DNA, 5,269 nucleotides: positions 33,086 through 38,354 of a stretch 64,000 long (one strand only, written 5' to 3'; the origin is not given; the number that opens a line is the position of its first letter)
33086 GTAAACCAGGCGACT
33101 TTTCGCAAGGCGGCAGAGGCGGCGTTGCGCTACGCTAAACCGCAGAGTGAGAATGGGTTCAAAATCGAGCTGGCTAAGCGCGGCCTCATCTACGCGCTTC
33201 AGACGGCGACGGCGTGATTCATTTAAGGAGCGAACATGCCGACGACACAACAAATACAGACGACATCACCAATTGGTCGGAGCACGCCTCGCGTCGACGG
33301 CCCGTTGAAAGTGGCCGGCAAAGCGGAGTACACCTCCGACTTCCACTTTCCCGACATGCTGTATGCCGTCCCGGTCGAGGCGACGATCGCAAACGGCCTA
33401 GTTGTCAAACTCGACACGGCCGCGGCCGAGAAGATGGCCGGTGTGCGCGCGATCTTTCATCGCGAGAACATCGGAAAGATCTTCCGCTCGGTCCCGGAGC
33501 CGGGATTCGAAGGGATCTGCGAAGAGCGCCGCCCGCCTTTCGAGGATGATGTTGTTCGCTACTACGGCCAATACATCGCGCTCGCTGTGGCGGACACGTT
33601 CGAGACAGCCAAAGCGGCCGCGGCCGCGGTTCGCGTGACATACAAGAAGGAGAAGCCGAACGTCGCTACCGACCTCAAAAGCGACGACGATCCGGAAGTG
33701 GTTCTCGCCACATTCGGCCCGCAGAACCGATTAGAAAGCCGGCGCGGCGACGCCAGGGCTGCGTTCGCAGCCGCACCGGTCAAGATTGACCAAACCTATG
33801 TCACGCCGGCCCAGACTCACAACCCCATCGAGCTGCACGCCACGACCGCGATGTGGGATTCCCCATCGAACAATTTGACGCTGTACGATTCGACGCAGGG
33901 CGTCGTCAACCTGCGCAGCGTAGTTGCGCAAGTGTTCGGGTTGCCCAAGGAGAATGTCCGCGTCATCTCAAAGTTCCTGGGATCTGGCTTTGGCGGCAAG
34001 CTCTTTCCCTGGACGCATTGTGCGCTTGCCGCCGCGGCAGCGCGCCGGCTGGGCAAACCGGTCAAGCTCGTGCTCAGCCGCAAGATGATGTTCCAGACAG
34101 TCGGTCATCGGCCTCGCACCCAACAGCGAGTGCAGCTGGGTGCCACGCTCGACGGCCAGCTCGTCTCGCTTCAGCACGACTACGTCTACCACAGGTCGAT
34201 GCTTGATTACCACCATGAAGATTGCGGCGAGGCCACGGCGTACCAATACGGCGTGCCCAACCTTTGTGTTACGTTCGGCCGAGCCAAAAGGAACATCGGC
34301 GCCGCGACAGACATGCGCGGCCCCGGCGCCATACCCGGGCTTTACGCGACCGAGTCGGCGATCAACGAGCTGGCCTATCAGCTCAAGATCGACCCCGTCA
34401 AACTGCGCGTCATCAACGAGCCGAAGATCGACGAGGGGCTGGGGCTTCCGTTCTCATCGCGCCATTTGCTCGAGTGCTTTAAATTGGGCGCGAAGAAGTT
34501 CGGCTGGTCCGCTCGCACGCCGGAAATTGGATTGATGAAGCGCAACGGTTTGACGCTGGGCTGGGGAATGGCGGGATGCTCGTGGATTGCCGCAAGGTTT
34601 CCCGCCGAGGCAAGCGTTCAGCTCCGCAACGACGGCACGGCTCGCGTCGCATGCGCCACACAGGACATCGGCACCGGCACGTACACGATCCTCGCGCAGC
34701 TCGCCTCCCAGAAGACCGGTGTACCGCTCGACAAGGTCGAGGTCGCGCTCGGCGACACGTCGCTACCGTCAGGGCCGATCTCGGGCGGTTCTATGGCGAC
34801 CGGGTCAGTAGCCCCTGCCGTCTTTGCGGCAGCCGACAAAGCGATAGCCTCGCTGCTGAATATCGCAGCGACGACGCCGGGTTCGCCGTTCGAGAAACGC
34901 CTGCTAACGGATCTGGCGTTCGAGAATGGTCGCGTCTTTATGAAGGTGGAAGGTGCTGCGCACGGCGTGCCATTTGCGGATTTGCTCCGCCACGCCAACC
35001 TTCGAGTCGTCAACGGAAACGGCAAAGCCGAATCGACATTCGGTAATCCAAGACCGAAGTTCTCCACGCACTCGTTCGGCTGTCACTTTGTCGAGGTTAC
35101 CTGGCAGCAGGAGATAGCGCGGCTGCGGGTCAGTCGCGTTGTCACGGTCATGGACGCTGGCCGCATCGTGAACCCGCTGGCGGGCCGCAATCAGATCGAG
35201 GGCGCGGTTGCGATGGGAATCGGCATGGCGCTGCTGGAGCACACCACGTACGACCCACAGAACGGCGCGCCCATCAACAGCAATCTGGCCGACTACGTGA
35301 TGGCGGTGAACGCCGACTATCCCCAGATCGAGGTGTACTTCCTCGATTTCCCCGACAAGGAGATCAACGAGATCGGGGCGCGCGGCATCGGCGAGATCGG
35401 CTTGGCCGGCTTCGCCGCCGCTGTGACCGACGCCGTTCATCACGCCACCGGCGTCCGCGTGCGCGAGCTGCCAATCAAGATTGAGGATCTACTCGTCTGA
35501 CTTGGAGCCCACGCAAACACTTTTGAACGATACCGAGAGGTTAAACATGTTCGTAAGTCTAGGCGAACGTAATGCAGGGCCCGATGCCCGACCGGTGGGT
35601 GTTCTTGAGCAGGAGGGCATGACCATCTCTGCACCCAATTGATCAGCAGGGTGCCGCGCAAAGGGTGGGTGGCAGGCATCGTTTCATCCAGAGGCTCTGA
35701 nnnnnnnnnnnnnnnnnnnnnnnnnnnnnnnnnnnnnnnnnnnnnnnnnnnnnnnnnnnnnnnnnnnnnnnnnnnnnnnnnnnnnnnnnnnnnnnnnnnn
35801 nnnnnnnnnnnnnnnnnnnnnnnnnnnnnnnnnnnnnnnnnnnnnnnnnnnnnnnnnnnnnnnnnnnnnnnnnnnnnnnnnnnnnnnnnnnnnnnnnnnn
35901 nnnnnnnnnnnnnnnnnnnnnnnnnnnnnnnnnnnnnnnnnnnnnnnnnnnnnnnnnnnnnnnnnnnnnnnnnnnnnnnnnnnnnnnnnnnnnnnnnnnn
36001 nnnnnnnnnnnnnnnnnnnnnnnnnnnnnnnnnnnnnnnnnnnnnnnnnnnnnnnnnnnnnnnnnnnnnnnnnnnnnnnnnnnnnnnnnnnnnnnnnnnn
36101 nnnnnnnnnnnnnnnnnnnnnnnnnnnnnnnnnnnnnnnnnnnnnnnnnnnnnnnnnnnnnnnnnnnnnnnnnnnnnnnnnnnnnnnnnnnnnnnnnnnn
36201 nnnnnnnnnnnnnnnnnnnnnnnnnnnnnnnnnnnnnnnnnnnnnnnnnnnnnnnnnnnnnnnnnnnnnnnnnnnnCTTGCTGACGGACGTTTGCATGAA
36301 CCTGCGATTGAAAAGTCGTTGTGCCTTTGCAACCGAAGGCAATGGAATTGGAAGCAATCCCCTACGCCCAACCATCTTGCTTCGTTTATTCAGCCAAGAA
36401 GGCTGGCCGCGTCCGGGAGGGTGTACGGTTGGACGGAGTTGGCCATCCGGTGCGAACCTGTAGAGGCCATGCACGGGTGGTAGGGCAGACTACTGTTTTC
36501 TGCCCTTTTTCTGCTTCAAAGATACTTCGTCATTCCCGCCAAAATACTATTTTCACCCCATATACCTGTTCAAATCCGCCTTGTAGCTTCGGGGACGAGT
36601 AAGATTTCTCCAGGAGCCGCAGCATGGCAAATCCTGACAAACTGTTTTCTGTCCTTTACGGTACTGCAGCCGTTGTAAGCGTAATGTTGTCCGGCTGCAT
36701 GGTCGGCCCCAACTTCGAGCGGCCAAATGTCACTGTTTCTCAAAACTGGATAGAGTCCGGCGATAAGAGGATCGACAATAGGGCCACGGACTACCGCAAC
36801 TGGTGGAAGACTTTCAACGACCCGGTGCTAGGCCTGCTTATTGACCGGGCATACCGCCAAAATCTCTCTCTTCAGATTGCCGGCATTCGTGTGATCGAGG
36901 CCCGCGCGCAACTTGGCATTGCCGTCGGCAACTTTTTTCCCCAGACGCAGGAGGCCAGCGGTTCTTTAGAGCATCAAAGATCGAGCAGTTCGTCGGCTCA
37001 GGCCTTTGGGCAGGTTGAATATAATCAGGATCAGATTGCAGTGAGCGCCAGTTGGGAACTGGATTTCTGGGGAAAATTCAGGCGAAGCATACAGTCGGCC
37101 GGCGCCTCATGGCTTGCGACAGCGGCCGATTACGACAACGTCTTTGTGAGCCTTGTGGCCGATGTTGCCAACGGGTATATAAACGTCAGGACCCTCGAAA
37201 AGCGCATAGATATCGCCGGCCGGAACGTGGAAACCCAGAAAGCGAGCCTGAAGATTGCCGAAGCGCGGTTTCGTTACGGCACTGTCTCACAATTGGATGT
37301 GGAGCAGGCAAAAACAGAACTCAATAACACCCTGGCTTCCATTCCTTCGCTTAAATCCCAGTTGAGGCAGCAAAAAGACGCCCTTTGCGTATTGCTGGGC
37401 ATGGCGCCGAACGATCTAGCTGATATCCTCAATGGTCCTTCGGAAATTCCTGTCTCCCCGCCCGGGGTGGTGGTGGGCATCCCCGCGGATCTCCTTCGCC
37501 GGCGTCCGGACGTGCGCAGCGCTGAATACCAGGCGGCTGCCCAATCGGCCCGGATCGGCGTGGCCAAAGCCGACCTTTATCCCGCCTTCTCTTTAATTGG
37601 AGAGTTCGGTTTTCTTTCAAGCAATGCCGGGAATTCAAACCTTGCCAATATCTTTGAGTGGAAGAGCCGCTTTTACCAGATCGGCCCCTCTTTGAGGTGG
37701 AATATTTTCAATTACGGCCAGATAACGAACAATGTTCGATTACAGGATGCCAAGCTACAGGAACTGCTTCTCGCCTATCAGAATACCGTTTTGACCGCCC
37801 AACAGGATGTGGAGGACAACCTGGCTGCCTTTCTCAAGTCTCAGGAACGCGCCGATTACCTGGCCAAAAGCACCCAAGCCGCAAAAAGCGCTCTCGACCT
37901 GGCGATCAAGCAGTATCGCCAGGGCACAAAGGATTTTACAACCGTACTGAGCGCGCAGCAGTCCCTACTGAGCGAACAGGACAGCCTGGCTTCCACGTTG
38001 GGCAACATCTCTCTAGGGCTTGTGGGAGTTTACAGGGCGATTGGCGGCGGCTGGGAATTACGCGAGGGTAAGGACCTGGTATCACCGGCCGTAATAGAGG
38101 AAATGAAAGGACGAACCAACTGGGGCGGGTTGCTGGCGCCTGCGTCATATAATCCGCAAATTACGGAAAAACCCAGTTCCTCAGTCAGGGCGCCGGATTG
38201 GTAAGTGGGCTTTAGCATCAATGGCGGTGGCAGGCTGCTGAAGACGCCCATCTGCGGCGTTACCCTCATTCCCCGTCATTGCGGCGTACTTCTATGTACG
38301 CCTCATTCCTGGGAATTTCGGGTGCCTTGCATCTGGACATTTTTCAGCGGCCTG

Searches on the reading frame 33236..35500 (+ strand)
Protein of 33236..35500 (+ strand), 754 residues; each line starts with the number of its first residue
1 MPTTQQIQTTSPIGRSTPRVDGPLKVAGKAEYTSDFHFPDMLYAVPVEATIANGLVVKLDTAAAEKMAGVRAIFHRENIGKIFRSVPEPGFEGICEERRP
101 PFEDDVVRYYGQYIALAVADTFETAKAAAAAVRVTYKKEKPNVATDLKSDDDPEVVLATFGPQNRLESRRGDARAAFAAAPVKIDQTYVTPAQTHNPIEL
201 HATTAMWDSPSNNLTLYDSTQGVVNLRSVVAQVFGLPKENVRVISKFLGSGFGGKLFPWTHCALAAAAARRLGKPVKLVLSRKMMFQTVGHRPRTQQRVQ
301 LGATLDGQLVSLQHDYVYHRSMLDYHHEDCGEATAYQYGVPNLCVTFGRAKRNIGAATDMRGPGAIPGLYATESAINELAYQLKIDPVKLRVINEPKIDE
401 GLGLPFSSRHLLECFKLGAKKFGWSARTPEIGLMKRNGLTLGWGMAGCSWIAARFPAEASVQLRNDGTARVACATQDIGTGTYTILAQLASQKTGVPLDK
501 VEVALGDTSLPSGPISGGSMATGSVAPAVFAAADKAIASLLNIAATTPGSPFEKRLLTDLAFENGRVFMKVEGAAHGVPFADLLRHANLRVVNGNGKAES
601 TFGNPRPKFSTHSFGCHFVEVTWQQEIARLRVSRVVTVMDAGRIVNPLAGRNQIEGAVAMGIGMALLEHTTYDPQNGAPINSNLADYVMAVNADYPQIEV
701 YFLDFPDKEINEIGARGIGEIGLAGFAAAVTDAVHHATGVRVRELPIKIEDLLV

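Call 16: search_protein_families(library=ncbifam, proteins=[window:33236-35500:+], max_evalue=1e-10)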
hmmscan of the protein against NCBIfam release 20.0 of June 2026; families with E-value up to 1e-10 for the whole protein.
window:33236-35500:+ (754 aa): 13 families
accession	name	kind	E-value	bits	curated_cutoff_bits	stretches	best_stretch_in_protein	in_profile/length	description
NF041671.1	peri_hyde_PaoC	equivalog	3.8e-171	571.1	1180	1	4-753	9-728/735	aldehyde oxidoreductase molybdenum-binding subunit PaoC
NF043082.1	XdhA_XDHase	equivalog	8e-106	354.9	780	1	13-752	1-748/758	xanthine dehydrogenase subunit XdhA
NF007426.0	PRK09970.1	equivalog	4.1e-98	329.3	916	1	11-752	4-751/761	xanthine dehydrogenase molybdenum-binding subunit XdhA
TIGR03194.1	4hydrxCoA_A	equivalog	9.5e-93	312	994.55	1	17-750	1-740/746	4-hydroxybenzoyl-CoA reductase subunit alpha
TIGR03196.1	pucD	equivalog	2.3e-77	261.1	783.65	2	13-396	3-378/763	xanthine dehydrogenase subunit D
NF041018.1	glyceraldDH_alpha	equivalog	6.1e-71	239.8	790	1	13-752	3-740/741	glyceraldehyde dehydrogenase subunit alpha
NF040766.1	CODH_aero_grp5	exception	4.5e-70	236.8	950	1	10-752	2-781/785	aerobic carbon-monoxide dehydrogenase large subunit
NF045668.1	pterin_aldehy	equivalog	1.9e-60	205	1100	1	13-751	175-899/905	molybdopterin-dependent aldehyde oxidoreductase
TIGR03311.1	Se_dep_XDH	equivalog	2.2e-54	184.8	830.45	2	9-521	158-656/848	selenium-dependent xanthine dehydrogenase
TIGR03313.1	Se_sel_red_Mo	hypoth_equivalog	1.9e-48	164.9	1101.9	1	168-752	359-945/951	molybdopterin-dependent oxidoreductase Mo/Fe-S-binding subunit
TIGR02965.1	xanthine_xdhB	equivalog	2.5e-48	164.8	849.5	1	21-737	9-728/758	xanthine dehydrogenase molybdopterin binding subunit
TIGR02416.1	CO_dehy_Mo_lg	equivalog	4.1e-48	164.1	991.15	2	26-394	6-393/770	aerobic carbon-monoxide dehydrogenase large subunit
TIGR02969.1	mam_aldehyde_ox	subfamily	1.7e-33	115.3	1912.3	1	8-746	571-1291/1330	aldehyde oxidase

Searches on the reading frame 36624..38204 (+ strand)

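Call 16: search_protein_families(library=ncbifam, proteins=[window:36624-38204:+], max_evalue=1e-10)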
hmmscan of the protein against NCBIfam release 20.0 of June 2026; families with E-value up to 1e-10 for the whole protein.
window:36624-38204:+ (526 aa): 9 families
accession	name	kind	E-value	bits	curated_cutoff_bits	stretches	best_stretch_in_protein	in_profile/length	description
TIGR01845.1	outer_NodT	subfamily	8.5e-108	361.1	210.05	1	17-476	2-460/460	efflux transporter outer membrane subunit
NF033143.1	efflux_OM_AdeK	equivalog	3.1e-55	187.8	900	1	59-488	54-473/480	multidrug efflux RND transporter AdeIJK outer membrane channel subunit AdeK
NF007347.1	PRK09837.1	subfamily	2.3e-50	171.9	598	1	18-477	11-459/461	Cu(I)/Ag(I) efflux RND transporter outer membrane protein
NF033142.1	efflux_OM_AdeC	exception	1.6e-43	149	975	1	60-476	55-461/465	multidrug efflux RND transporter AdeABC outer membrane channel subunit AdeC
NF007390.0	PRK09915.1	equivalog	1.1e-36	126.6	597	1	18-477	17-479/488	MdtP family multidrug efflux transporter outer membrane subunit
NF047721.1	ToxDrgExpTdeA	equivalog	3.2e-28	98.9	550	1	17-447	12-423/455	toxin/drug exporter TdeA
TIGR01844.1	type_I_sec_TolC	subfamily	2.8e-27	95.8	225.15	1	73-458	9-382/414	TolC family outer membrane protein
NF008524.1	PRK11459.1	equivalog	4.6e-18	65.3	650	1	18-477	15-476/478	multidrug resistance outer membrane protein MdtQ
NF052390.1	efflux_OMP_AbuO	equivalog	2.2e-13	49.7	700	0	180-452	143-409/447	multidrug efflux outer membrane protein AbuO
